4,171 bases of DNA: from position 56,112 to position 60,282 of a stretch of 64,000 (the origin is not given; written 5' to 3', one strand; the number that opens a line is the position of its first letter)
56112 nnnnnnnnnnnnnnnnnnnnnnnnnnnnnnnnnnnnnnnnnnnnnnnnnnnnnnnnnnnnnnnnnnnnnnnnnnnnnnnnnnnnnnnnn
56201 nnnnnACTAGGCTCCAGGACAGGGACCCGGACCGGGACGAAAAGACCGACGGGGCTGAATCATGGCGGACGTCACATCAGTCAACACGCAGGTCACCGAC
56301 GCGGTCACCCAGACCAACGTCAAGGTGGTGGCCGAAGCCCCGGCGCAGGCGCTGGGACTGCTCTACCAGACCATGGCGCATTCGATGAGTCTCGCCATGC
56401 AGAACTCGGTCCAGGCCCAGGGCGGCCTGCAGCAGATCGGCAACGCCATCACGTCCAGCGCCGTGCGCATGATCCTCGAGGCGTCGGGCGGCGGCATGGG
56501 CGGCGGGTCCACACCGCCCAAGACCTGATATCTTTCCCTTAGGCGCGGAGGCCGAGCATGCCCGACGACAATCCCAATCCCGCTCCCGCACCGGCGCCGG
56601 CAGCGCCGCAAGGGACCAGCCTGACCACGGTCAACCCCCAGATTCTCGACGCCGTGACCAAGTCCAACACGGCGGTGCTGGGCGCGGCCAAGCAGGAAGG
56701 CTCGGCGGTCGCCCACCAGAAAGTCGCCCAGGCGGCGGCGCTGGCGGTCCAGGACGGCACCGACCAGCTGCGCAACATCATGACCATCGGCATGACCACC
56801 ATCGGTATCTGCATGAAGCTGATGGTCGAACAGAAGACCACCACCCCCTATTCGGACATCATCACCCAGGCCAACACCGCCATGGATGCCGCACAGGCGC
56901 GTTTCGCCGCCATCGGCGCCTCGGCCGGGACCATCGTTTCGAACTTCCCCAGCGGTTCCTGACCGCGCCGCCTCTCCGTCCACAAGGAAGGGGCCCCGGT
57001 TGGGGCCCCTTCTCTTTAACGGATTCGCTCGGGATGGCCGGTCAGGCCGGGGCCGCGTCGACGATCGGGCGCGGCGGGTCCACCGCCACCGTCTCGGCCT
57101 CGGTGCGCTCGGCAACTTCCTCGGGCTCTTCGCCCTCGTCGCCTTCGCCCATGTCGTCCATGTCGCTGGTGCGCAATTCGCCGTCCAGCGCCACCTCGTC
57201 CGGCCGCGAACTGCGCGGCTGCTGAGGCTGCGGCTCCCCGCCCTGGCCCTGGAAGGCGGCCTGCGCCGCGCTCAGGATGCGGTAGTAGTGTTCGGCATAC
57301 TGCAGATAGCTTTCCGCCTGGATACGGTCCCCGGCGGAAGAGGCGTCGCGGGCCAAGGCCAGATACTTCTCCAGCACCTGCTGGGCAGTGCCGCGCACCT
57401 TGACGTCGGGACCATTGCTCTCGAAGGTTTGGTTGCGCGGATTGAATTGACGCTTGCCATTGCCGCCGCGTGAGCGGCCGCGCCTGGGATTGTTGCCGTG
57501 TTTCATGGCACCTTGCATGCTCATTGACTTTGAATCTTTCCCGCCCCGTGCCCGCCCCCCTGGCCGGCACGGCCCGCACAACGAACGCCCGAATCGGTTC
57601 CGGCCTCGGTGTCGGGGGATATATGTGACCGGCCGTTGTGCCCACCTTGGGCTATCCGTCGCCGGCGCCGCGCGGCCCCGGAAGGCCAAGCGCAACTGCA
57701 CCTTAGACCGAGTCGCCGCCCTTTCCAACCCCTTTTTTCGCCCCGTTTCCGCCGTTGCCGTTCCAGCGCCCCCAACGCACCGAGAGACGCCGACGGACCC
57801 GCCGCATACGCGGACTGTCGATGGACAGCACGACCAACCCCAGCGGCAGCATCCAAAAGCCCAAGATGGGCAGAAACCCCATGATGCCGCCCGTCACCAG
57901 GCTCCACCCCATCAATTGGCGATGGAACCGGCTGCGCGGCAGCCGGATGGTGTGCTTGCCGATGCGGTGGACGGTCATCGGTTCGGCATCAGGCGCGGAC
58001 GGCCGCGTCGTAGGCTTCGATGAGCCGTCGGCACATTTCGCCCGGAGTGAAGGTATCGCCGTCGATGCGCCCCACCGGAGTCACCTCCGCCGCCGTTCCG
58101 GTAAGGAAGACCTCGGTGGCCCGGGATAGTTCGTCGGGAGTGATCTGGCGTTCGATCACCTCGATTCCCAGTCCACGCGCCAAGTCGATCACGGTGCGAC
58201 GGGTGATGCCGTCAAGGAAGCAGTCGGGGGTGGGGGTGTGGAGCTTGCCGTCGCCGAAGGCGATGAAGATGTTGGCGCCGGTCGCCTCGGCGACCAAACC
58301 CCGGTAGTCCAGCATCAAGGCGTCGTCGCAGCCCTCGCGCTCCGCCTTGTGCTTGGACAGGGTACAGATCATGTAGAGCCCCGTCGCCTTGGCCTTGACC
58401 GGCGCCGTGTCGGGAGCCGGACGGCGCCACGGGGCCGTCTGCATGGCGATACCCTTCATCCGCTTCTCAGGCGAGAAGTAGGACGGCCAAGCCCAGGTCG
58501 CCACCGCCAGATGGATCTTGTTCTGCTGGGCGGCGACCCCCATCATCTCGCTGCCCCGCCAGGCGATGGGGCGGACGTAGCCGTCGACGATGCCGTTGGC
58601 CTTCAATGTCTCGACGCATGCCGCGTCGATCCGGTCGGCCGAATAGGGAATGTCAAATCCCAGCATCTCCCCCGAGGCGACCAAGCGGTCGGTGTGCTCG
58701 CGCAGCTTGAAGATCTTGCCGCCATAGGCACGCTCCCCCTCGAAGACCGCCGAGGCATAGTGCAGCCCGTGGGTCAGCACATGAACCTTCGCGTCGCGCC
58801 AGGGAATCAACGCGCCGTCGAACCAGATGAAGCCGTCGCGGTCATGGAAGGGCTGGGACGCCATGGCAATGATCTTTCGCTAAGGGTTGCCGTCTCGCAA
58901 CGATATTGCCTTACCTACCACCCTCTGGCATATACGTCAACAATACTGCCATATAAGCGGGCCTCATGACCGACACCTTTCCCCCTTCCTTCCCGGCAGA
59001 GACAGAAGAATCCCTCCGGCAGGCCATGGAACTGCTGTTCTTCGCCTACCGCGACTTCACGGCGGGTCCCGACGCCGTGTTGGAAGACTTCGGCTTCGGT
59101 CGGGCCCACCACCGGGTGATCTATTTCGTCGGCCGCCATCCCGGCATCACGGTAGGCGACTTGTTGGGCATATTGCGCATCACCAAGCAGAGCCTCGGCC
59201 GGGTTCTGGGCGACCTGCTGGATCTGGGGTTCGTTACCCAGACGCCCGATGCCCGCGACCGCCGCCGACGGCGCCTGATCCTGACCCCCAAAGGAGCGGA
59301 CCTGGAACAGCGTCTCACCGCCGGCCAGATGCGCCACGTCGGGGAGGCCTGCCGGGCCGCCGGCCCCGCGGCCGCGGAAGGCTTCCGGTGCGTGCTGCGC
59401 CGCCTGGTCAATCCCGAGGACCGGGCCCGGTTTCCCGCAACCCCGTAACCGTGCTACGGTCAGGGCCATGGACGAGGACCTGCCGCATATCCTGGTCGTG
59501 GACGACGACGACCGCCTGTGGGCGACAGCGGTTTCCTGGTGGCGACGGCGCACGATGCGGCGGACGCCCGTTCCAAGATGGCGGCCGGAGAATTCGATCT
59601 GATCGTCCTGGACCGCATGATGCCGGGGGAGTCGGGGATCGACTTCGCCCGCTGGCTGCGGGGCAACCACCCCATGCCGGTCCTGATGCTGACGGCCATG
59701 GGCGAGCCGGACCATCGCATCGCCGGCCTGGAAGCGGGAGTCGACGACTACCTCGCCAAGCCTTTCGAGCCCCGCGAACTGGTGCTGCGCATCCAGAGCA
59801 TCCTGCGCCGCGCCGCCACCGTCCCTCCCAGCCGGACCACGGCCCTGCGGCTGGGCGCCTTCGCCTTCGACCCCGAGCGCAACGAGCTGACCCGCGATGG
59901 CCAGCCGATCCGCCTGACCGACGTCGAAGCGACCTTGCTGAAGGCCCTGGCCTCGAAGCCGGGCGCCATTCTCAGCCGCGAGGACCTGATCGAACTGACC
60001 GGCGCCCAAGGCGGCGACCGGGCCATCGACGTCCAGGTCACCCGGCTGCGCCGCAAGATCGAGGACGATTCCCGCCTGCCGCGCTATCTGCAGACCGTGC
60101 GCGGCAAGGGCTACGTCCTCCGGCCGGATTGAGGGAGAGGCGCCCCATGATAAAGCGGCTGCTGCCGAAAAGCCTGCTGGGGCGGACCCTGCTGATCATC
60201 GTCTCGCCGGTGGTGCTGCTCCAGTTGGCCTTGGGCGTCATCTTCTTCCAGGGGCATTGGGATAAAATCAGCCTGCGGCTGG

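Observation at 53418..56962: Array of nine RebB / killing-trait (R-body subunit) paralogs inserted between the riboflavin operon and the ilvE block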

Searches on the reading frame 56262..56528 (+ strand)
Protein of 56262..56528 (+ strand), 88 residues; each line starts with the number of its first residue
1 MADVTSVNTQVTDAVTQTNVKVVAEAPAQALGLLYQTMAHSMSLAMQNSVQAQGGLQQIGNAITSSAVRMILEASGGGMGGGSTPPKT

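Call 3: search_protein_families(library=pfam, max_evalue=1, proteins=[window:56262-56528:+])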
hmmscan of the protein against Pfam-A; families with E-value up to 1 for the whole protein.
window:56262-56528:+ (88 aa): 1 family
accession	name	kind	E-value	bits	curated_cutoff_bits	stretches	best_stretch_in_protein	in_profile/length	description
PF11747.13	RebB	-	2.3e-23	82.5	24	1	11-73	1-63/68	Killing trait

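Call 4: search_protein_families(library=ncbifam, max_evalue=1, proteins=[window:56262-56528:+])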
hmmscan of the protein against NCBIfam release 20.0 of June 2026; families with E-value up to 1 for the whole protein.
window:56262-56528:+ (88 aa): 2 families
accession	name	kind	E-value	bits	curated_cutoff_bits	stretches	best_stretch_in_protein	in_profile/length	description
NF006622.0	PRK09190.1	equivalog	0.008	15.6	184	1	17-81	84-147/227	RNA-binding protein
TIGR01730.1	RND_mfp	subfamily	0.015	14.3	94.9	1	3-68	154-219/322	efflux RND transporter periplasmic adaptor subunit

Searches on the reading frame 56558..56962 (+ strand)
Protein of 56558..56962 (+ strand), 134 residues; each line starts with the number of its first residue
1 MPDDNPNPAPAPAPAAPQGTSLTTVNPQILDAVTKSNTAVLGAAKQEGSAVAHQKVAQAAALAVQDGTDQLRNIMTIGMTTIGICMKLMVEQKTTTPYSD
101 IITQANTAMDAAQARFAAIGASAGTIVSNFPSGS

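Call 3: search_protein_families(library=pfam, max_evalue=1, proteins=[window:56558-56962:+])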
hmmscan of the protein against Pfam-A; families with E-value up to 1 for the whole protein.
window:56558-56962:+ (134 aa): 2 families
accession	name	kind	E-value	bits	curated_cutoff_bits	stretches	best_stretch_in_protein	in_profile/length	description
PF11747.13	RebB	-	0.0062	17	24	1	29-89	1-61/68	Killing trait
PF15680.10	OFCC1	-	0.11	13.4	27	1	30-80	45-95/109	Orofacial cleft 1 candidate gene 1 protein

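Call 4: search_protein_families(library=ncbifam, max_evalue=1, proteins=[window:56558-56962:+])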
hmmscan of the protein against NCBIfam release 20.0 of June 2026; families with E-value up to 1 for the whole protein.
window:56558-56962:+ (134 aa): 0 families

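Call 78: predict_structure(alignment_id=A2)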
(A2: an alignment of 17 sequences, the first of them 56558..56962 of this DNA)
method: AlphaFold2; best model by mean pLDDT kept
length: 134 residues; sequences in the alignment: 17
mean_pLDDT: 57.2   pTM: 0.29
mean pLDDT of the five models: 57.2, 56.5, 55.2, 52.7, 49.6
residues with pLDDT >= 90: 0; 70-90: 10; 50-70: 93; < 50: 31
segments of 3 or more residues with pLDDT < 50: 14-26, 39-49
pLDDT, mean of each block of 10 residues (from residue 1): 58 51 46 50 45 51 58 63 64 61 70 68 59 54
secondary structure, 60 per line:
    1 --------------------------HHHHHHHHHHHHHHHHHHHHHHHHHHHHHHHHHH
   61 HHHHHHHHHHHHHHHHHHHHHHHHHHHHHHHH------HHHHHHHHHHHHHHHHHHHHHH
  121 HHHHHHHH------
elements in order: H27-92 H99-128

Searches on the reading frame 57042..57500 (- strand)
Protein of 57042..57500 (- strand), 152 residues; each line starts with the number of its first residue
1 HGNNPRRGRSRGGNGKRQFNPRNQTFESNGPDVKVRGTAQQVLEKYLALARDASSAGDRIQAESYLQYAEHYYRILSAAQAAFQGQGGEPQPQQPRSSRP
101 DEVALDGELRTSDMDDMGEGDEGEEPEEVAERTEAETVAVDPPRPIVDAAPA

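Call 67: search_protein_families(library=pfam, max_evalue=0.001, proteins=[window:57042-57500:-])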
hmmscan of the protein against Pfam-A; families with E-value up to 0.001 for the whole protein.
window:57042-57500:- (152 aa): 1 family
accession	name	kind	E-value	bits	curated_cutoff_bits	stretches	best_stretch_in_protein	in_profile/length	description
PF13763.11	DUF4167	-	3.5e-32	110.9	25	1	7-81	1-77/78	Domain of unknown function (DUF4167)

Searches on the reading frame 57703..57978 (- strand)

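Call 67: search_protein_families(library=pfam, max_evalue=0.001, proteins=[window:57703-57978:-])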
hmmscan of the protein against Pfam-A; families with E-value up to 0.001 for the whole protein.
window:57703-57978:- (91 aa): 1 family
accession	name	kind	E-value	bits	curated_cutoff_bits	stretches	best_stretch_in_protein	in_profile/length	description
PF09656.15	PGPGW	-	0.00026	20.9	23.3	1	21-65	5-50/53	Putative transmembrane protein (PGPGW)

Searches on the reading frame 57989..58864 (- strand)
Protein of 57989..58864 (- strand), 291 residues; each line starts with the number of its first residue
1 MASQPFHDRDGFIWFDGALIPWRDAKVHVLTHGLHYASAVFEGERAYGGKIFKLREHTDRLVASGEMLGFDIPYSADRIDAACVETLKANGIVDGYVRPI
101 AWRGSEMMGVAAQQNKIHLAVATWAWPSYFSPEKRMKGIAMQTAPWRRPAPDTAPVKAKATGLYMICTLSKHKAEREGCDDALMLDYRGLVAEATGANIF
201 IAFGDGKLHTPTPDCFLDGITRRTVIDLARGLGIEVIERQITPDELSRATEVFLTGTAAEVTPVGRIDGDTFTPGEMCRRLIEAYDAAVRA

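Call 12: find_encoding_contigs(protein=window:57989-58864:-, flank=10000, max_places=6)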
Protein window:57989-58864:- (291 aa): no gene with exactly this product is on record in the collection.

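Call 67: search_protein_families(library=pfam, max_evalue=0.001, proteins=[window:57989-58864:-])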
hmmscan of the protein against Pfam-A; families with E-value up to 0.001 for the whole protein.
window:57989-58864:- (291 aa): 1 family
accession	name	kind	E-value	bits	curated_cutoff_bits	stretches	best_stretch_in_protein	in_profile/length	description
PF01063.24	Aminotran_4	-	5.8e-52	177.2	28.5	1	40-267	2-223/223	Amino-transferase class IV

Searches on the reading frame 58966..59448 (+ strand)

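Call 67: search_protein_families(library=pfam, max_evalue=0.001, proteins=[window:58966-59448:+])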
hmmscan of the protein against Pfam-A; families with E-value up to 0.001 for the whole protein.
window:58966-59448:+ (160 aa): 3 families
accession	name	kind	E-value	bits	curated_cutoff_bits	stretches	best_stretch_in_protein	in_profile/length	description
PF12802.13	MarR_2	-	4.3e-15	56.1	27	1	43-101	2-61/61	MarR family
PF01047.28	MarR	-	1.1e-06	28.9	24.6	1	48-100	5-57/59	MarR family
PF13463.12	HTH_27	-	0.00011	22.8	22.2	1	48-110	5-68/68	Winged helix DNA-binding domain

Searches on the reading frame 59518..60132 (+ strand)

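Call 67: search_protein_families(library=pfam, max_evalue=0.001, proteins=[window:59518-60132:+])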
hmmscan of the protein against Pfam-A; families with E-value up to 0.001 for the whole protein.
window:59518-60132:+ (204 aa): 2 families
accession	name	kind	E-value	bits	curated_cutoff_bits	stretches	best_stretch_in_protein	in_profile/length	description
PF00072.30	Response_reg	-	2.1e-21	76.6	30.2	1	3-92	20-110/111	Response regulator receiver domain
PF00486.34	Trans_reg_C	-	9.8e-20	70.9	26.2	1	128-201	1-77/77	Transcriptional regulatory protein, C terminal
